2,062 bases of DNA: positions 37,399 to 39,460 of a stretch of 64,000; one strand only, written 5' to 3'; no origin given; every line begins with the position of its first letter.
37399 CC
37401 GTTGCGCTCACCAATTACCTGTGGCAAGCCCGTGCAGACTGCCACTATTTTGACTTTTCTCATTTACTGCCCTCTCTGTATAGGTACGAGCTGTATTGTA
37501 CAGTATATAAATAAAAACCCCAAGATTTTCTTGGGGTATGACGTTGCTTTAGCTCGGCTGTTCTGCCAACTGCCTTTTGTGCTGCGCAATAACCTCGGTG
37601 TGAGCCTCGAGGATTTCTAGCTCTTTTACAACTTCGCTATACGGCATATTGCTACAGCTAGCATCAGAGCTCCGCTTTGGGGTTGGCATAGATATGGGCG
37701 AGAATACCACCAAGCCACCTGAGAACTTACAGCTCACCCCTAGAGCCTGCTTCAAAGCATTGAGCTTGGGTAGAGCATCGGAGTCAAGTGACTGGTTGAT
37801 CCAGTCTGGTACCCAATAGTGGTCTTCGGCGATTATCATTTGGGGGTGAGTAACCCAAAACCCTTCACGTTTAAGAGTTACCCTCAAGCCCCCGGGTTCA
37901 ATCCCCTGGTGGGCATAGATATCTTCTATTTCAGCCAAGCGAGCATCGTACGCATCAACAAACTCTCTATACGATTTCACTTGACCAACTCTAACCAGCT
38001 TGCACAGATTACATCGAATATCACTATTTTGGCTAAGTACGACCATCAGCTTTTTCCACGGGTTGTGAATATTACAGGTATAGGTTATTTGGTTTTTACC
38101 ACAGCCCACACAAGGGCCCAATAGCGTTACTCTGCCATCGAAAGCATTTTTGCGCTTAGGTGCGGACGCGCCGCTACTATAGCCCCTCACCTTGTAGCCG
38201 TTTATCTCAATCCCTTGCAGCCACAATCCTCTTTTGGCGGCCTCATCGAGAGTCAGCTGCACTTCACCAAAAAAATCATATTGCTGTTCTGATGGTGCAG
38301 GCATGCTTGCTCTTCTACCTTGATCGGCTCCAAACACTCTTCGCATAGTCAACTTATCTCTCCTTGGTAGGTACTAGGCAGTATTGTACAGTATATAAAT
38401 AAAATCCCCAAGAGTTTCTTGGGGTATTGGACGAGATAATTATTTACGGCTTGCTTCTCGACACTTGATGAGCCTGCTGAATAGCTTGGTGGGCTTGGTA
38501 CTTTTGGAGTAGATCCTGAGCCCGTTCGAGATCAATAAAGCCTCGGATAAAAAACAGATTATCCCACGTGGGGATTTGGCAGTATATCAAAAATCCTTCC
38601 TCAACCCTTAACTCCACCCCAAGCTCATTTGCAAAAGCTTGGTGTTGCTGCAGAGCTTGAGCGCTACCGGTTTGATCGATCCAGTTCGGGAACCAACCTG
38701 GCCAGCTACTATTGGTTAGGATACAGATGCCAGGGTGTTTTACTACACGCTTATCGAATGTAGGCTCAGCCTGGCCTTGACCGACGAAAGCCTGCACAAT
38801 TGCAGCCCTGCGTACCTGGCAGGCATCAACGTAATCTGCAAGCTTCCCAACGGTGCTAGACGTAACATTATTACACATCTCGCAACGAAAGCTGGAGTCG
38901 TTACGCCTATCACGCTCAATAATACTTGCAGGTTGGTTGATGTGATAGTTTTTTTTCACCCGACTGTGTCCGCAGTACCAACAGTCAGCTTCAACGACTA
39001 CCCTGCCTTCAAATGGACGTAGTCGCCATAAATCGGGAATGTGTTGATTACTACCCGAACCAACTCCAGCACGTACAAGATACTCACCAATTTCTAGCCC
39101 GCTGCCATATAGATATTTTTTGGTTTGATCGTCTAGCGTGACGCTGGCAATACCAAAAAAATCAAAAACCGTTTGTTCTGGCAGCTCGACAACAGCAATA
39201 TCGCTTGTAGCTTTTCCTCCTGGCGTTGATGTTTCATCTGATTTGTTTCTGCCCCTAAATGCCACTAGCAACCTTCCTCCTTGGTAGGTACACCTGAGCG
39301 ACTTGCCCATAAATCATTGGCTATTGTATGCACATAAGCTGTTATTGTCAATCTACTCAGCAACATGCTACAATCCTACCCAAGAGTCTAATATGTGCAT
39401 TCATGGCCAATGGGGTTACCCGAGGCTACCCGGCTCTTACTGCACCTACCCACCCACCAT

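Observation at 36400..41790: GC-richer islet of orphan genes abutting the 3' end of tmRNA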

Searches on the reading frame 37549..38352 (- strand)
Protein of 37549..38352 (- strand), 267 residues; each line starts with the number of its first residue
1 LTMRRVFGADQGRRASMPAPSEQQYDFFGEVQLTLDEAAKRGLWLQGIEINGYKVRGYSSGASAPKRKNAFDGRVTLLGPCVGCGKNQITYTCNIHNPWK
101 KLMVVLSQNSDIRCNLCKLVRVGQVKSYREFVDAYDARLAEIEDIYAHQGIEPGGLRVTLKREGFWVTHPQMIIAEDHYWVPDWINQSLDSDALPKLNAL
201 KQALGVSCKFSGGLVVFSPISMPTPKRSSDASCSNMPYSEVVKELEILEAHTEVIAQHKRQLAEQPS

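Call 4: search_protein_families(library=pfam, proteins=[window:37549-38352:-], max_evalue=1)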
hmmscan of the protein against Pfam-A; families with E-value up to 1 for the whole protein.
window:37549-38352:- (267 aa): 1 family
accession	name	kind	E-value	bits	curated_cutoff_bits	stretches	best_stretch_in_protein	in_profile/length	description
PF01394.26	Clathrin_propel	-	0.095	13.4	21.3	1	88-108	6-26/37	Clathrin propeller repeat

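Call 5: search_protein_families(library=phrogs, proteins=[window:37549-38352:-], max_evalue=1)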
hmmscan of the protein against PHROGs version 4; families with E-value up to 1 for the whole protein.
window:37549-38352:- (267 aa): 2 families
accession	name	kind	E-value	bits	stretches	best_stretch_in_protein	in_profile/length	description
phrog_17123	-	unknown function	0.24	12.5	1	130-148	10-28/67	-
phrog_25420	-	DNA, RNA and nucleotide metabolism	0.42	10.9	1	109-147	92-131/305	HNH endonuclease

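Call 6: search_protein_families(library=padloc, proteins=[window:37549-38352:-], max_evalue=1)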
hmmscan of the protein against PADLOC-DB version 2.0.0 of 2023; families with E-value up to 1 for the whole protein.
window:37549-38352:- (267 aa): 0 families

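Call 9: find_encoding_contigs(protein=window:37549-38352:-, flank=10000, max_places=10)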
Protein window:37549-38352:- (267 aa): 2 contigs read that carry it; 2 places shown.
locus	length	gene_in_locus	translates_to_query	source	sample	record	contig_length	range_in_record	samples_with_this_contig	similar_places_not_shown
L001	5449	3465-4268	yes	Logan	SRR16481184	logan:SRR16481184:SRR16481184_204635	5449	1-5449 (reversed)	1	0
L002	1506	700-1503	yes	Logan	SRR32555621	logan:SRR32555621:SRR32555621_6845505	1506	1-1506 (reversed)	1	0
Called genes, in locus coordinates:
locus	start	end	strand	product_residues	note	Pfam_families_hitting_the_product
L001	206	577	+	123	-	-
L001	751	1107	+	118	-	-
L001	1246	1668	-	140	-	-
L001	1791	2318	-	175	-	-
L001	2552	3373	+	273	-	-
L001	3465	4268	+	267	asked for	-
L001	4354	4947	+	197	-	PF03473:MOSC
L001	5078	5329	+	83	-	-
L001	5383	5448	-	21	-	?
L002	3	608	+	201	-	?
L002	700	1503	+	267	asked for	-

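Call 64: predict_structure(alignment_id=A2)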
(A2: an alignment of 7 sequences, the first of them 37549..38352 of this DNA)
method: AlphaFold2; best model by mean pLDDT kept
length: 267 residues; sequences in the alignment: 7
mean_pLDDT: 74.0   pTM: 0.64
mean pLDDT of the five models: 74.0, 72.7, 71.6, 70.0, 70.0
residues with pLDDT >= 90: 48; 70-90: 142; 50-70: 24; < 50: 53
segments of 3 or more residues with pLDDT < 50: 1-20, 62-68, 154-175, 230-233
pLDDT, mean of each block of 10 residues (from residue 1): 33 36 76 79 82 79 48 83 91 87 86 90 90 90 83 47 43 54 76 87 88 78 66 65 93 94 77
secondary structure, 60 per line:
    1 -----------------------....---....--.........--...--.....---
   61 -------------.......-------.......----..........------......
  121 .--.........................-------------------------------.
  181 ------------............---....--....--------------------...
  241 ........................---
elements in order: E24-27 E31-34 H37-45 E48-50 E53-57 E74-80 E88-94 H99-108 H115-121 H124-148 H193-204 E208-211 E214-217 H238-264

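Call 69: fold_search(model_id=the predicted structure, library=pdb)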
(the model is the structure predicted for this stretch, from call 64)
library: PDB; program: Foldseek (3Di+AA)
matches with E <= 10: 342; with E <= 0.001: 0
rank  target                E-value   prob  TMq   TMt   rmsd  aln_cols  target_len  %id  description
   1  8c7u_A                3.7e-02  0.38  0.25  0.25  14.6       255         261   13  Transcriptional pleiotropic repressor CodY from Enterococcus faecalis in complex with Leu and a 30-bp DNA fragment enc (released 2023-06-28)
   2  5loe_B                6.7e-02  0.35  0.23  0.23   9.1       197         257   12  Structure of full length Cody from Bacillus subtilis in complex with Ile (released 2017-01-11)
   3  8c7o_A                1.3e-01  0.18  0.20  0.20  10.2       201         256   14  Unliganded transcriptional pleiotropic repressor CodY from Staphylococcus aureus (released 2023-06-28)
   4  5csl_B                2.1e-01  0.06  0.14  0.03  20.6       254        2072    9  Crystal structure of the 500 kD yeast acetyl-CoA carboxylase holoenzyme dimer (released 2015-10-28)
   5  3tv5_A                4.2e-01  0.04  0.14  0.07  20.8       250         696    9  Crystal Structure of the humanized carboxyltransferase domain of yeast Acetyl-coA caroxylase in complex with compound  (released 2011-10-19)
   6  3h0s_C                4.8e-01  0.04  0.14  0.07  21.5       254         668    9  Crystal structure of the carboxyltransferase domain of acetyl-coenzyme A carboxylase in complex with compound 7 (released 2010-04-07)
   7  3k8x_A                5.1e-01  0.04  0.13  0.07  21.7       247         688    9  Crystal structure of the carboxyltransferase domain of acetyl-coenzyme A carboxylase in complex with tepraloxydim (released 2009-12-01)
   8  5csk_B                5.1e-01  0.04  0.14  0.03  20.6       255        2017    9  Crystal structure of yeast acetyl-CoA carboxylase, unbiotinylated (released 2015-10-28)
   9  3tv5_B                5.7e-01  0.04  0.14  0.07  21.6       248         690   10  Crystal Structure of the humanized carboxyltransferase domain of yeast Acetyl-coA caroxylase in complex with compound  (released 2011-10-19)
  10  1uys_C                6.1e-01  0.04  0.14  0.07  20.2       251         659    9  Acetyl-CoA carboxylase carboxyltransferase domain in complex with inhibitor haloxyfop (released 2004-03-29)
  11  3k8x_C                6.1e-01  0.03  0.13  0.07  20.9       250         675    9  Crystal structure of the carboxyltransferase domain of acetyl-coenzyme A carboxylase in complex with tepraloxydim (released 2009-12-01)
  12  5ctc_C                6.8e-01  0.03  0.14  0.07  20.8       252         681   10  Humanized yeast ACC carboxyltransferase domain bound to tert-butyl 7-[(7-methyl-1H-indazol-5-yl)carbonyl]-2,7-diazaspi (released 2015-10-14)
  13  3tvw_B                6.8e-01  0.03  0.14  0.07  20.7       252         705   10  Crystal Structure of the humanized carboxyltransferase domain of yeast Acetyl-coA caroxylase in complex with compound  (released 2011-10-19)
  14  1uyr_B                7.3e-01  0.03  0.14  0.07  21.7       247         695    9  Acetyl-CoA Carboxylase Carboxyltransferase Domain in complex with inhibitor Diclofop (released 2004-03-29)
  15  1ek8                  7.7e-01  0.08  0.14  0.18  16.5       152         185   14  CRYSTAL STRUCTURE OF THE RIBOSOME RECYCLING FACTOR (RRF) FROM ESCHERICHIA COLI (released 2001-03-07)
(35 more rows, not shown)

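Call 70: search_protein_families(library=ncbifam, proteins=[window:37549-38352:-], max_evalue=1)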
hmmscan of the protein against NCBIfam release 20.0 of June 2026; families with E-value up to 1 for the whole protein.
window:37549-38352:- (267 aa): 0 families

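Call 73: fold_search(model_id=the predicted structure, library=viral)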
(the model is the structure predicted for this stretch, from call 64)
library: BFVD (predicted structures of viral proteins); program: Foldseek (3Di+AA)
matches with E <= 10: 401; with E <= 0.001: 0
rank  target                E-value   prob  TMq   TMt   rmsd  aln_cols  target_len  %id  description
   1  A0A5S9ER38            3.2e-02  0.15  0.15  0.13  21.2       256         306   10  Uncharacterized protein [Tenacibaculum phage PTm1]
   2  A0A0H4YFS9            1.9e-01  0.06  0.16  0.11  26.2       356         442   12  Uncharacterized protein [Salmon gill poxvirus]
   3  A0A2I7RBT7            2.9e-01  0.20  0.11  0.19  16.4        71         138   17  (no name in the UniProt tables at hand)
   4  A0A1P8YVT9            4.2e-01  0.10  0.13  0.18  22.1       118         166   14  Protein E7 [Eidolon helvum papillomavirus 2]
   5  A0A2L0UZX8            4.5e-01  0.08  0.11  0.20  12.9       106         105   10  Uncharacterized protein [Agrobacterium phage Atu_ph07]
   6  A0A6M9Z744            5.0e-01  0.06  0.14  0.06  17.1       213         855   12  RNA-dependent RNA polymerase [Riboviria sp.]
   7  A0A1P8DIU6            5.3e-01  0.10  0.11  0.19  16.1        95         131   21  (no name in the UniProt tables at hand)
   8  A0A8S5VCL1            5.7e-01  0.08  0.15  0.21  18.8       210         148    8  Uncharacterized protein [Siphoviridae sp. ctyg07]
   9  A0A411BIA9            7.2e-01  0.14  0.11  0.14  16.9        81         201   15  (no name in the UniProt tables at hand)
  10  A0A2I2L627            7.2e-01  0.06  0.11  0.11  14.2       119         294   13  Uncharacterized protein [Orpheovirus IHUMI-LCC2]
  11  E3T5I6                7.2e-01  0.05  0.15  0.11  26.3       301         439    9  Uncharacterized protein [Cafeteria roenbergensis virus (strain BV-PW1)]
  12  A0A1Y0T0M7            7.6e-01  0.06  0.13  0.18  22.5       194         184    9  Uncharacterized protein [Pseudomonas phage Phabio]
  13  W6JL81                8.6e-01  0.04  0.14  0.19  18.3       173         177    8  Uncharacterized protein [Alphaentomopoxvirus acuprea]
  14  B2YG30                9.1e-01  0.06  0.12  0.19  14.4       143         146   13  Uncharacterized protein [Musca hytrovirus(isolate Musca domestica/United States/Boucias/-)]
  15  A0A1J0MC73            9.1e-01  0.03  0.15  0.17  19.2       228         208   11  (no name in the UniProt tables at hand)
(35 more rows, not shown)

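Call 78: search_solved_structures(query=A2, max_evalue=1)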
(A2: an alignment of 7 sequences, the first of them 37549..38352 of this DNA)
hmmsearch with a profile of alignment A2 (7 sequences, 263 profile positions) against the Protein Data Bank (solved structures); distinct sequences matched with E-value up to 1: 2.
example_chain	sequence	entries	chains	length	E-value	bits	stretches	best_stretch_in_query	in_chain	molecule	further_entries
7r81_f1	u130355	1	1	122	0.06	15.6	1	14-57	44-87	60s ribosomal protein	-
2ctd_A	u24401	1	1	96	0.81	11.8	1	109-138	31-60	Zinc finger protein 512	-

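Call 100: search_dna_similar(query=window:37549-38352:-, collection=phages, mode=protein, max_evalue=0.001, max_rows=5)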
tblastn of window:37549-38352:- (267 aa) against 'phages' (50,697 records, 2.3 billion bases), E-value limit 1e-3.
No match.

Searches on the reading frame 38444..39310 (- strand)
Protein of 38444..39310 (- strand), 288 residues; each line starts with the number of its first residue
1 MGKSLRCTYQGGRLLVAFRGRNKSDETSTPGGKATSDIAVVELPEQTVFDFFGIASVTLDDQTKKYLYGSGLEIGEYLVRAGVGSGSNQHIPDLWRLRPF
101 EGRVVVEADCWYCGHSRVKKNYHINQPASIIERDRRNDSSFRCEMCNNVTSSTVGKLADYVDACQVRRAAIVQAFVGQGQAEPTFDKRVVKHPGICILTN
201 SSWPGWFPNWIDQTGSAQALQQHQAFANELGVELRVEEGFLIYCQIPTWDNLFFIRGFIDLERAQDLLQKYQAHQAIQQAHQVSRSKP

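Call 4: search_protein_families(library=pfam, proteins=[window:38444-39310:-], max_evalue=1)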
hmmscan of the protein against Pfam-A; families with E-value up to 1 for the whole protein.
window:38444-39310:- (288 aa): 1 family
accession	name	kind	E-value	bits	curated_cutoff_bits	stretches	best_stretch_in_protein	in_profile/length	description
PF06467.20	zf-FCS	-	0.24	11.7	22.4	0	109-117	6-14/39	MYM-type Zinc finger with FCS sequence motif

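Call 5: search_protein_families(library=phrogs, proteins=[window:38444-39310:-], max_evalue=1)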
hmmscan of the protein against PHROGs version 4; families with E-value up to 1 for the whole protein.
window:38444-39310:- (288 aa): 1 family
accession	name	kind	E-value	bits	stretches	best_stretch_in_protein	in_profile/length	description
phrog_33122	-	unknown function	0.0051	17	1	24-83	213-271/408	-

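Call 6: search_protein_families(library=padloc, proteins=[window:38444-39310:-], max_evalue=1)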
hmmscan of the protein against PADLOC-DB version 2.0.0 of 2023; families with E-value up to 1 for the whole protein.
window:38444-39310:- (288 aa): 1 family
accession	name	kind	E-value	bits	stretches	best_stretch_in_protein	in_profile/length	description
PDLC01574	typeIV_Cas8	-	0.012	13.6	1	106-167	16-75/213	CAS-IV-A; effector_LS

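Call 10: find_homologous_proteins(query=window:38444-39310:-)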
Query window:38444-39310:- (288 aa): 2 proteins with E <= 0.001 among 1144 candidates.
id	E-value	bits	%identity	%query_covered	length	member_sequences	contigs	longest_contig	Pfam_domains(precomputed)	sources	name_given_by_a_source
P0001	6.1e-185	631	99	95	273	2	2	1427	-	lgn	-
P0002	2.0e-142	492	78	95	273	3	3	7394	-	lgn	-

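Call 11: find_encoding_contigs(protein=P0002, flank=10000, max_places=10)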
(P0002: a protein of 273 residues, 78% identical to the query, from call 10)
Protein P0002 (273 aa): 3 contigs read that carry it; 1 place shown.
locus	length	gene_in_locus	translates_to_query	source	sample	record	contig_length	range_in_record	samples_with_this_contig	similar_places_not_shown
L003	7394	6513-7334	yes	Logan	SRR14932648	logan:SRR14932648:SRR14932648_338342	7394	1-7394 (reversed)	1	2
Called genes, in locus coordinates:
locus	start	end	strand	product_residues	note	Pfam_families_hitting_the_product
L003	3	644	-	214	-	?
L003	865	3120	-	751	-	PF00041:fn3, PF16656:Pur_ac_phosph_N (faint), PF25059:FN3_DSCAM-DSCAML_C, PF25300:Fn3_Dep-1_3rd (faint), PF25788:Ig_Rha78A_N (faint), PF05342:Peptidase_M26_N (weak), PF00041:fn3, PF25059:FN3_DSCAM-DSCAML_C, +2 more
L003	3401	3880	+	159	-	-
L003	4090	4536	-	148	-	-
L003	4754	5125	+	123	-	-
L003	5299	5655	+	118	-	-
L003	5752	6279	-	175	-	-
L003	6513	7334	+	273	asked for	-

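Call 28: search_protein_families(library=pfam, proteins=[L003:3-644:-, L003:3389-3880:+, L003:4090-4536:-], max_evalue=1)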
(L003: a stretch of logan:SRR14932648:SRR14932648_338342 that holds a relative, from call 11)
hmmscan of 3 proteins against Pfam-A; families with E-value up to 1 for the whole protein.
L003:3-644:- (214 aa): 1 family
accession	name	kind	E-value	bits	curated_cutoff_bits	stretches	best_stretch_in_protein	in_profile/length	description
PF10949.13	DUF2777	-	0.1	12.8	25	1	27-49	134-156/181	Protein of unknown function (DUF2777)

L003:3389-3880:+ (163 aa): 0 families

L003:4090-4536:- (148 aa): 0 families

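Call 56: search_protein_representatives(alignment_id=A1)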
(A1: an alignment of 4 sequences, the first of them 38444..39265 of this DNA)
Query: 4 sequences, 272 profile positions. Proteins with E-value up to 0.001 (for the whole library): 7; up to 1e-10: 5; up to 1e-30: 3. The best 7 are listed.
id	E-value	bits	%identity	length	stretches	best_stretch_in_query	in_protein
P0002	4.9e-147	504.5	-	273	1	1-272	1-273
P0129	1.8e-95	335.4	-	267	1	13-271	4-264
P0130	2.3e-32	128.5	-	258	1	35-272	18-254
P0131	2.9e-12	62.6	-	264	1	77-242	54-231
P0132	7.6e-12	61.2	-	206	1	82-236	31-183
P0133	1.8e-06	43.5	-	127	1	187-260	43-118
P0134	7.3e-05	38.3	-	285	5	119-152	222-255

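Call 70: search_protein_families(library=ncbifam, proteins=[window:38444-39265:-, L003:4090-4536:-], max_evalue=1)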
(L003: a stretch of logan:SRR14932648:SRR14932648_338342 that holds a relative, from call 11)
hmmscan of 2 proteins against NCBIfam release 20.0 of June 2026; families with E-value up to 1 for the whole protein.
window:38444-39265:- (273 aa): 0 families

L003:4090-4536:- (148 aa): 0 families

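Call 99: list_cluster_members(proteins=[P0130, P0131, P0132, P0133, P0134, P0129])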
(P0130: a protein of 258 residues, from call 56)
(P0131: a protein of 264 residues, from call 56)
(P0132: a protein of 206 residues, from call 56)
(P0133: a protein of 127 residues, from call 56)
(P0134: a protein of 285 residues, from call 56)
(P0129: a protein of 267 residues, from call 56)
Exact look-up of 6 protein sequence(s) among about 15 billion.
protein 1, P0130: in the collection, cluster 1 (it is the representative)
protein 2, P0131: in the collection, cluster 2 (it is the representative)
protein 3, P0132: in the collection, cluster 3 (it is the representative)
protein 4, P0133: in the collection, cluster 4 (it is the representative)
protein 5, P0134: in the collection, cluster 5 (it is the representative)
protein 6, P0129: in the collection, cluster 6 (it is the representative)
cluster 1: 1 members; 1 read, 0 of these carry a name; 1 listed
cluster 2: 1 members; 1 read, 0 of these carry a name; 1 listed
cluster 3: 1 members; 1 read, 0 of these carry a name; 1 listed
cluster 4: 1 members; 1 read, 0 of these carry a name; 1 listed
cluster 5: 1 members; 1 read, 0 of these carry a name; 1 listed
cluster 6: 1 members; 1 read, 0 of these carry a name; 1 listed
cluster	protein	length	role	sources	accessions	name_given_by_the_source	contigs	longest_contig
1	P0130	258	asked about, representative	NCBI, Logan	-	-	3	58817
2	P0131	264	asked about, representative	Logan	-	-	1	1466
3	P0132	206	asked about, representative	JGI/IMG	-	-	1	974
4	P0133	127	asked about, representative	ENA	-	-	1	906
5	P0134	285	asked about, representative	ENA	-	-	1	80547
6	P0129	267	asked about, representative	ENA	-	-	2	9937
